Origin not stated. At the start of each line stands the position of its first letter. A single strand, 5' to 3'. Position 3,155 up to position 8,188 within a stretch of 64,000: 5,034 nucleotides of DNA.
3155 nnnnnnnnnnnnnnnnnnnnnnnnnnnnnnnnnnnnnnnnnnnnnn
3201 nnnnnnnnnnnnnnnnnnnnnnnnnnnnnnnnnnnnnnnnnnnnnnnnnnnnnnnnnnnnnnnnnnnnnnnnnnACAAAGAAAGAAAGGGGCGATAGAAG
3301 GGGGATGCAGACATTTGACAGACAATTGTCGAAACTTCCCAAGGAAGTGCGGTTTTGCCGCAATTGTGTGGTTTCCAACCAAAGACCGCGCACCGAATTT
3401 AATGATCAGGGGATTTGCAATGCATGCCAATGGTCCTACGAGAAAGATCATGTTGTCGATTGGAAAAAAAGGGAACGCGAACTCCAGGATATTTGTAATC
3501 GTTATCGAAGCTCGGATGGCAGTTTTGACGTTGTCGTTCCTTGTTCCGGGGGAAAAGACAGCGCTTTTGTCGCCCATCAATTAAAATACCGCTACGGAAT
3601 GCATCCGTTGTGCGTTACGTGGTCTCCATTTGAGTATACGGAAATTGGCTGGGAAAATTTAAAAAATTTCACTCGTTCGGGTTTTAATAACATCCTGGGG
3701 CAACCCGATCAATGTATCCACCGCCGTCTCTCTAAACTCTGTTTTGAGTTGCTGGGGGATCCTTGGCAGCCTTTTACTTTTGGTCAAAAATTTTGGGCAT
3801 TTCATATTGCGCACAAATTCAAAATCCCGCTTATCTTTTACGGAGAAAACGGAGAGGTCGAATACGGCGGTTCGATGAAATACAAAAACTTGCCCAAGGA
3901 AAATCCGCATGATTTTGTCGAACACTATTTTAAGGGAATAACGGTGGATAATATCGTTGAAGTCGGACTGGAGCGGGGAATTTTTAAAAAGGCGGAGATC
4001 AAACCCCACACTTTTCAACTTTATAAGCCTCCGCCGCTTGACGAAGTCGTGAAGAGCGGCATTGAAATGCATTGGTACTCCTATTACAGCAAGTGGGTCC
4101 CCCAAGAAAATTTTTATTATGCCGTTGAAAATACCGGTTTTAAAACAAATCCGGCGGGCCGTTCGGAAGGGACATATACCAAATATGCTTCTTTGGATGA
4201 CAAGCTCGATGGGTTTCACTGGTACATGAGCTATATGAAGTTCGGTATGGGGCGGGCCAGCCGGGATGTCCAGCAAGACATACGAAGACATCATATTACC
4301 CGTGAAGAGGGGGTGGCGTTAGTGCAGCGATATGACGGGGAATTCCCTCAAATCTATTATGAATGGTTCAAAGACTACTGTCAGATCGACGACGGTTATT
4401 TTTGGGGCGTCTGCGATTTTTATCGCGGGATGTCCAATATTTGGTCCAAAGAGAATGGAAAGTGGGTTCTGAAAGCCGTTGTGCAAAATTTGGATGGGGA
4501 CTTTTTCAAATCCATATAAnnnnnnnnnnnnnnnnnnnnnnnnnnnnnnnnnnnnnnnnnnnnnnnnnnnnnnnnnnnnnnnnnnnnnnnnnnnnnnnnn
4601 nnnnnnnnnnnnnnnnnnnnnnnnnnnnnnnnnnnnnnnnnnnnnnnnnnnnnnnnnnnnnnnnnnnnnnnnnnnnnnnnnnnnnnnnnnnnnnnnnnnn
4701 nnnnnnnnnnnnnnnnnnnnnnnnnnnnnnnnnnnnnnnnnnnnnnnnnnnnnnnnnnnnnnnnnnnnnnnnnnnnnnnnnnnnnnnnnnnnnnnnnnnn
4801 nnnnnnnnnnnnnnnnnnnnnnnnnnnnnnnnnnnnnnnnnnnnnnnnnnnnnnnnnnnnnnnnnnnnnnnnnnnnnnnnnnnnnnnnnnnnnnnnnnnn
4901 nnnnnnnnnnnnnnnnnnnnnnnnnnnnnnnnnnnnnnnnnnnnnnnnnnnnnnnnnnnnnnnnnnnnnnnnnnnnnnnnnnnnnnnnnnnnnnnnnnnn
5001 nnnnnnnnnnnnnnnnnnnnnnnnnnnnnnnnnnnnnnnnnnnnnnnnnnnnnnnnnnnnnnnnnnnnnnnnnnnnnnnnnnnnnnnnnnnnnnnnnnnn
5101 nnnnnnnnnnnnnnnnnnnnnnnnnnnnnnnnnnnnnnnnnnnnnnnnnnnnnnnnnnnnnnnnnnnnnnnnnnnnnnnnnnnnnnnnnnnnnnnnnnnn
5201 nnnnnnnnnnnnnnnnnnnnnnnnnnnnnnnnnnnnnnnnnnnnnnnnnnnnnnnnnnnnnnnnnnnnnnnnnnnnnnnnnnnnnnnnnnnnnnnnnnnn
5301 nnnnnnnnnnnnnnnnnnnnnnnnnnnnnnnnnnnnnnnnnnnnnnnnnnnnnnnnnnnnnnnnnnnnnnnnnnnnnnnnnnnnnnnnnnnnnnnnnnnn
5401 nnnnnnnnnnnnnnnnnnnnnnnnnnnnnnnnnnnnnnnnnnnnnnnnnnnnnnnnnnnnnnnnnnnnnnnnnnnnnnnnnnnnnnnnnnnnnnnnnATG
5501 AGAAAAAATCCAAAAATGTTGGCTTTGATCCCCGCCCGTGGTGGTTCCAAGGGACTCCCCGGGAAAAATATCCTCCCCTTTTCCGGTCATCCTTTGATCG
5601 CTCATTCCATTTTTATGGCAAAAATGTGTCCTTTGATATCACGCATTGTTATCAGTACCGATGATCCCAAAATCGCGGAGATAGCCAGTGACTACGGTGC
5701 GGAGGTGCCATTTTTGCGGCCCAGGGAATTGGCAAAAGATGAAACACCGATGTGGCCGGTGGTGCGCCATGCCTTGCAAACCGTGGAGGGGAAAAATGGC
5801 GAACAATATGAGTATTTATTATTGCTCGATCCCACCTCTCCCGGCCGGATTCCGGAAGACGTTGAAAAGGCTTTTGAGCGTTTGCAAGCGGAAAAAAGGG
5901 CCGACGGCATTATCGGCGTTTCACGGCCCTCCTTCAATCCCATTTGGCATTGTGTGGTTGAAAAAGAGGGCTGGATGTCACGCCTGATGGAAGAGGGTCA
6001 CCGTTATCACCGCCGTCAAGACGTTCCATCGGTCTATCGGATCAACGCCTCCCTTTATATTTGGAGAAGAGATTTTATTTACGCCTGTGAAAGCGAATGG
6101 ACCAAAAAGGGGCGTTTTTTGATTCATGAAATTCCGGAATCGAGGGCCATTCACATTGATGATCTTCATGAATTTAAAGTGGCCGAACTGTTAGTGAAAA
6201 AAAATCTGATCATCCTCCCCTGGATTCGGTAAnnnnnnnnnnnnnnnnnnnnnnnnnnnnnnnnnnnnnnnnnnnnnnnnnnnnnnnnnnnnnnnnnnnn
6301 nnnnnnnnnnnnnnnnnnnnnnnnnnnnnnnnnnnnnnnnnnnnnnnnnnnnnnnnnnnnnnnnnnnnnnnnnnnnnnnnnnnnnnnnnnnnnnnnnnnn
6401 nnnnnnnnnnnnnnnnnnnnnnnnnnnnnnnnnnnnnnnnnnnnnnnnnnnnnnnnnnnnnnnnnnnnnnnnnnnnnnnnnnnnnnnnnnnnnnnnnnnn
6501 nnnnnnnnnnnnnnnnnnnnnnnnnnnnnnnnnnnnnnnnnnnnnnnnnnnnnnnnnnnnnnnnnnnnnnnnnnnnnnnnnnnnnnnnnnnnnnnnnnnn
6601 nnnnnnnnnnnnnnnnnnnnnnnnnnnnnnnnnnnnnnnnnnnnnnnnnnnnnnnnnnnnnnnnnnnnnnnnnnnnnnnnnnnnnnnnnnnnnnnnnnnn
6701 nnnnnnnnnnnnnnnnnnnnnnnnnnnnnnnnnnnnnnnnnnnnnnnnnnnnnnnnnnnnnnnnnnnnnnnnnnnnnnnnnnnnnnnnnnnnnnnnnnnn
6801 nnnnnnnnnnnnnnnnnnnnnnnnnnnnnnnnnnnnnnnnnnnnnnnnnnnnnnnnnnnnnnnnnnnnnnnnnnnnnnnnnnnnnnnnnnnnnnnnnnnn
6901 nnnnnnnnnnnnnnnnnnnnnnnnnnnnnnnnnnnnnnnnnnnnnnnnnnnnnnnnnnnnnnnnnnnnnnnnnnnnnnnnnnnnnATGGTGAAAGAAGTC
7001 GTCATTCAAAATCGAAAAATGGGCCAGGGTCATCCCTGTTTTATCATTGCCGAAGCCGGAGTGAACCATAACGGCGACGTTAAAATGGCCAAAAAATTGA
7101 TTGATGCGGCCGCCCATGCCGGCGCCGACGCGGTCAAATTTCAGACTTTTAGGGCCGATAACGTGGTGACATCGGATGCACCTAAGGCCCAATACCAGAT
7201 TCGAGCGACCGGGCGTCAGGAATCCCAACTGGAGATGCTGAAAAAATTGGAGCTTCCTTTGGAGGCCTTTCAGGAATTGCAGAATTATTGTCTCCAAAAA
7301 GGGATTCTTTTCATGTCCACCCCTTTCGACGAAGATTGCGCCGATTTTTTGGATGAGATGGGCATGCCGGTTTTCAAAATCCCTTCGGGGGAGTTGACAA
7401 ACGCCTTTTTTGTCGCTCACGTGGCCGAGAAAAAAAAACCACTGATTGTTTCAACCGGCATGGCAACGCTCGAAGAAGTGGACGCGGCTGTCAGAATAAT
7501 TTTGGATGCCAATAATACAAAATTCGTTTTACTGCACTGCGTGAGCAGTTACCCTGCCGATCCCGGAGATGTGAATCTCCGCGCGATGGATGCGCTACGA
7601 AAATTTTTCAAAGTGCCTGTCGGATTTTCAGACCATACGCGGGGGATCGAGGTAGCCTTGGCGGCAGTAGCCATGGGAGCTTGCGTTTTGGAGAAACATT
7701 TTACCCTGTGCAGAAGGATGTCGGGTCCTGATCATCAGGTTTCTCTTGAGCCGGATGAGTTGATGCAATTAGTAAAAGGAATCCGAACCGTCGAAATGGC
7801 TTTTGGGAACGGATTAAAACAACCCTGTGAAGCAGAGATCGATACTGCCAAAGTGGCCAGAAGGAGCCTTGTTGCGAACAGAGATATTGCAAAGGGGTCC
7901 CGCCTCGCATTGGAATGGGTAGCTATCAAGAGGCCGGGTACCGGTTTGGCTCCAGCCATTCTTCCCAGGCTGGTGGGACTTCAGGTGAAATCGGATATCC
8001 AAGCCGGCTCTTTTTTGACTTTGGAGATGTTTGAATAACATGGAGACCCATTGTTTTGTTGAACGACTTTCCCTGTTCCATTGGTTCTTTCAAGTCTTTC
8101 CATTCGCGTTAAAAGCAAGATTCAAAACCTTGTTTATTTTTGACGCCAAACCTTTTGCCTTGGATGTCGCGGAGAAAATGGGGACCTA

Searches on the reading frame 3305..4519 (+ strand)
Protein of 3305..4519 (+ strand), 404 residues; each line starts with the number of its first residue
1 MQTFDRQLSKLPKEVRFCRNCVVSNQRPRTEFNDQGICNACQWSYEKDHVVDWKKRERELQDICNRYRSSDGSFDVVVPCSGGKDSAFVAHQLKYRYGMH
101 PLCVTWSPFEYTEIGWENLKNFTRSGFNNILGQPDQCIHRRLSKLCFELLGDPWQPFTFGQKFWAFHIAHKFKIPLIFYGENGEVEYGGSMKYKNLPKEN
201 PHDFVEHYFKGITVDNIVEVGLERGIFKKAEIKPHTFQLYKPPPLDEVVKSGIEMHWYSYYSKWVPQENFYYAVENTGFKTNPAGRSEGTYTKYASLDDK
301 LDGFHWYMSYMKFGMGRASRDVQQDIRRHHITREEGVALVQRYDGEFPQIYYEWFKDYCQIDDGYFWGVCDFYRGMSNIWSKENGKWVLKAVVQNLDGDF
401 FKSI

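Call 11: search_protein_families(library=pfam, proteins=[window:3305-4519:+], max_evalue=0.0001)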
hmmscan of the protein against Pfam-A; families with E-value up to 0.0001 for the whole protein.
window:3305-4519:+ (404 aa): 0 families

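Call 40: search_protein_families(library=ncbifam, proteins=[window:3305-4519:+], max_evalue=0.001)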
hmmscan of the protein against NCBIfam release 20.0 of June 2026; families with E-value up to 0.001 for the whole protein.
window:3305-4519:+ (404 aa): 1 family
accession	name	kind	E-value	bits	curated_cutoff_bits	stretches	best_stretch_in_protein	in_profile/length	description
TIGR03573.1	WbuX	subfamily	1.3e-97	327.3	203.2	1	16-369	2-342/344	N-acetyl sugar amidotransferase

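Call 79: search_protein_families(library=pfam, proteins=[window:3305-4516:+], max_evalue=5)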
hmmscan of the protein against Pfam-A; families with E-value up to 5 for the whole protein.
window:3305-4516:+ (404 aa): 0 families

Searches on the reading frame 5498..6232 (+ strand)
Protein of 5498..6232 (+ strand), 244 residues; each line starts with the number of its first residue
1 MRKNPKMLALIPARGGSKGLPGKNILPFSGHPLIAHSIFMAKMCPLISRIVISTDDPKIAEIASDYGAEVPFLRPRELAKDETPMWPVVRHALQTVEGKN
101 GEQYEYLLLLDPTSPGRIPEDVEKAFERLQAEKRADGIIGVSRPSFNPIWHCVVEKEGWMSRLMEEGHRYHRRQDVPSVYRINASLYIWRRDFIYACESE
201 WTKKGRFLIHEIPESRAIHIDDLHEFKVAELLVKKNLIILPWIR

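Call 11: search_protein_families(library=pfam, proteins=[window:5498-6232:+], max_evalue=0.0001)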
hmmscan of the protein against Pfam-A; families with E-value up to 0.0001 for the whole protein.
window:5498-6232:+ (244 aa): 1 family
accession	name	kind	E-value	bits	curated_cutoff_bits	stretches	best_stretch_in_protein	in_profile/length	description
PF02348.25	CTP_transf_3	-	1e-20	75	22.6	1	9-94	2-86/217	Cytidylyltransferase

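Call 40: search_protein_families(library=ncbifam, proteins=[window:5498-6232:+], max_evalue=0.001)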
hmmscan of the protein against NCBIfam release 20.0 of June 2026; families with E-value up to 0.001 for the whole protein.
window:5498-6232:+ (244 aa): 6 families
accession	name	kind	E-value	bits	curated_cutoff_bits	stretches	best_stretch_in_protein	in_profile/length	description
TIGR03584.1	PseF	equivalog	4.3e-44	150.8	205.7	1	8-233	1-220/222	pseudaminic acid cytidylyltransferase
NF003952.0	PRK05450.1-5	subfamily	4e-11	42.5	193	1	6-70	2-66/250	3-deoxy-manno-octulosonate cytidylyltransferase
NF009905.0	PRK13368.1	subfamily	6.6e-11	42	255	1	6-70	2-66/243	3-deoxy-manno-octulosonate cytidylyltransferase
NF003950.0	PRK05450.1-3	subfamily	2.9e-10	39.9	234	1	7-70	3-66/248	3-deoxy-manno-octulosonate cytidylyltransferase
NF003948.0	PRK05450.1-1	equivalog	1.1e-07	31.4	281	1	4-73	3-71/248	3-deoxy-manno-octulosonate cytidylyltransferase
TIGR00466.1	kdsB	equivalog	8.9e-07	28.5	155.2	1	9-71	5-66/241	3-deoxy-manno-octulosonate cytidylyltransferase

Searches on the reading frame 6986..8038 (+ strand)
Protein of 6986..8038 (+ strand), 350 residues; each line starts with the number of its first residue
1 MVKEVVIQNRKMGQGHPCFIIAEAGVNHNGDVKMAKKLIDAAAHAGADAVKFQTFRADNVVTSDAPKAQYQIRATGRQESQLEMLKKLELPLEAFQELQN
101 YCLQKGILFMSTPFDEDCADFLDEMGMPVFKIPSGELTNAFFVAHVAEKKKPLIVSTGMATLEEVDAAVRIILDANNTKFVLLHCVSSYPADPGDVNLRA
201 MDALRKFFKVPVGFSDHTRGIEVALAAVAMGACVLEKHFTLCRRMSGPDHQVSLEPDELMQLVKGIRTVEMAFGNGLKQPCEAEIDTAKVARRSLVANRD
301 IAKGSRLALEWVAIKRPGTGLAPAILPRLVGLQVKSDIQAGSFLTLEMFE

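Call 11: search_protein_families(library=pfam, proteins=[window:6986-8038:+], max_evalue=0.0001)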
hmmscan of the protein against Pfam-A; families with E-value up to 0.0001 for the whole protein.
window:6986-8038:+ (350 aa): 2 families
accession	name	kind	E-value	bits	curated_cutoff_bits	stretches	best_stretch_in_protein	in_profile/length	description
PF03102.20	NeuB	-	1.3e-98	329.7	22.1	1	38-277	1-240/241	NeuB family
PF08666.17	SAF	-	1.2e-07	32.6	21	1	292-350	1-63/63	SAF domain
